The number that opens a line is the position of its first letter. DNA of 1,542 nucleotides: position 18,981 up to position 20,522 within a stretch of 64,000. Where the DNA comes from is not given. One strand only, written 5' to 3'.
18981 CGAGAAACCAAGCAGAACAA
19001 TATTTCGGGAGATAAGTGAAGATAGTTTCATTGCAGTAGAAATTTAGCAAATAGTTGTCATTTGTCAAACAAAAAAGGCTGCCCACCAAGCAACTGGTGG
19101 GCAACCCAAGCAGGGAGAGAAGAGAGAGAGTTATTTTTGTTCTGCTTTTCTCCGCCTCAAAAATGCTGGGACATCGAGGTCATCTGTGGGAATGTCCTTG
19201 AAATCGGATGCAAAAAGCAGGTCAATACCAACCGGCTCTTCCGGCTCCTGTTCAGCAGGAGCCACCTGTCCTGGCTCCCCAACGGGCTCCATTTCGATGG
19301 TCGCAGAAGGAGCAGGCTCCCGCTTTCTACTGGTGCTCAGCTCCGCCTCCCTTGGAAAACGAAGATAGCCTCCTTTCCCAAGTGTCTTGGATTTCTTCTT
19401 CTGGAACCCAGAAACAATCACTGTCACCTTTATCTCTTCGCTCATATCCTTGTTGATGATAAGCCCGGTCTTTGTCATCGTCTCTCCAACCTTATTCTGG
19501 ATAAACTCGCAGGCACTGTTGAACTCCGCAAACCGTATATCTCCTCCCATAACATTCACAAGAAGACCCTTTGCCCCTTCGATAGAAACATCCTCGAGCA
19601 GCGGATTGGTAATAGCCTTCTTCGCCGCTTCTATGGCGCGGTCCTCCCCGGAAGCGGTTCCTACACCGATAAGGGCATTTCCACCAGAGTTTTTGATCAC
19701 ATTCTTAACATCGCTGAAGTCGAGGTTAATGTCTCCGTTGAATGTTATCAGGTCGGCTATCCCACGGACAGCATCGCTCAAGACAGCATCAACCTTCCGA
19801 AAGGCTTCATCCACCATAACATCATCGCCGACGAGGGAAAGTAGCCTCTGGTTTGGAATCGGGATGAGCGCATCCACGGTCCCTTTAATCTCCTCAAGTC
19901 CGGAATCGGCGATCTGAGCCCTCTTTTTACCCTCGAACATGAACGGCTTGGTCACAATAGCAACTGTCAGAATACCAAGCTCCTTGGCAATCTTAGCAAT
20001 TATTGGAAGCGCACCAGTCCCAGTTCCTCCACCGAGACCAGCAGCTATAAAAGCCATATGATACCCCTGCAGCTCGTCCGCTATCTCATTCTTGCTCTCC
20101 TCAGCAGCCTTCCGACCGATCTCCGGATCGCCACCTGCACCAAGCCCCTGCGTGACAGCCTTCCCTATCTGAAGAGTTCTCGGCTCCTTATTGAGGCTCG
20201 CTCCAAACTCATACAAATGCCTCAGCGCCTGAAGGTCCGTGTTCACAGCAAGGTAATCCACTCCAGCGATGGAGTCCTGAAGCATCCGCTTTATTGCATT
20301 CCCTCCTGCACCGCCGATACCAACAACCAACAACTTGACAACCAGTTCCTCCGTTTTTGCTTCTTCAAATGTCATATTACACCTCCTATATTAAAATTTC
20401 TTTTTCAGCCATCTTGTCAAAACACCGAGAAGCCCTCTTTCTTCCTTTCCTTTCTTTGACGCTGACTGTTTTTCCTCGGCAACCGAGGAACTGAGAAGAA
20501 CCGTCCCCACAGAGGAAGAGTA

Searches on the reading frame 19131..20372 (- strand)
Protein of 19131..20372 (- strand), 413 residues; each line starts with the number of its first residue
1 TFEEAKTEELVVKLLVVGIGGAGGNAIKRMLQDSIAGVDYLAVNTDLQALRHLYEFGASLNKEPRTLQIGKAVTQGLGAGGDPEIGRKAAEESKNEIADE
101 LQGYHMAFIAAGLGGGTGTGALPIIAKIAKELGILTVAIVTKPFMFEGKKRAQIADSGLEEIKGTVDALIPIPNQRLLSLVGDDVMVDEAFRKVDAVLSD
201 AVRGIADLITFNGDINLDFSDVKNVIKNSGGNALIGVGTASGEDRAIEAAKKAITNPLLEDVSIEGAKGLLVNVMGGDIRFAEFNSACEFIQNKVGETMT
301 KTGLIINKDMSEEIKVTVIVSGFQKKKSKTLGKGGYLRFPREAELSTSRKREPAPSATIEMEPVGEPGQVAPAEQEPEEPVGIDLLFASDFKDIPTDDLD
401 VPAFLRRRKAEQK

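Call 14: search_protein_families(library=pfam, proteins=[window:19131-20372:-], max_evalue=0.001)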
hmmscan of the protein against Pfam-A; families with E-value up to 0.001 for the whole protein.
window:19131-20372:- (413 aa): 2 families
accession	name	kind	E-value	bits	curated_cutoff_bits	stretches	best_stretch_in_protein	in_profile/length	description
PF00091.31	Tubulin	-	4.5e-44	151.4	33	1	14-180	2-188/190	Tubulin/FtsZ family, GTPase domain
PF12327.13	FtsZ_C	-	5.8e-24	84.7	27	1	231-324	1-95/95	FtsZ family, C-terminal domain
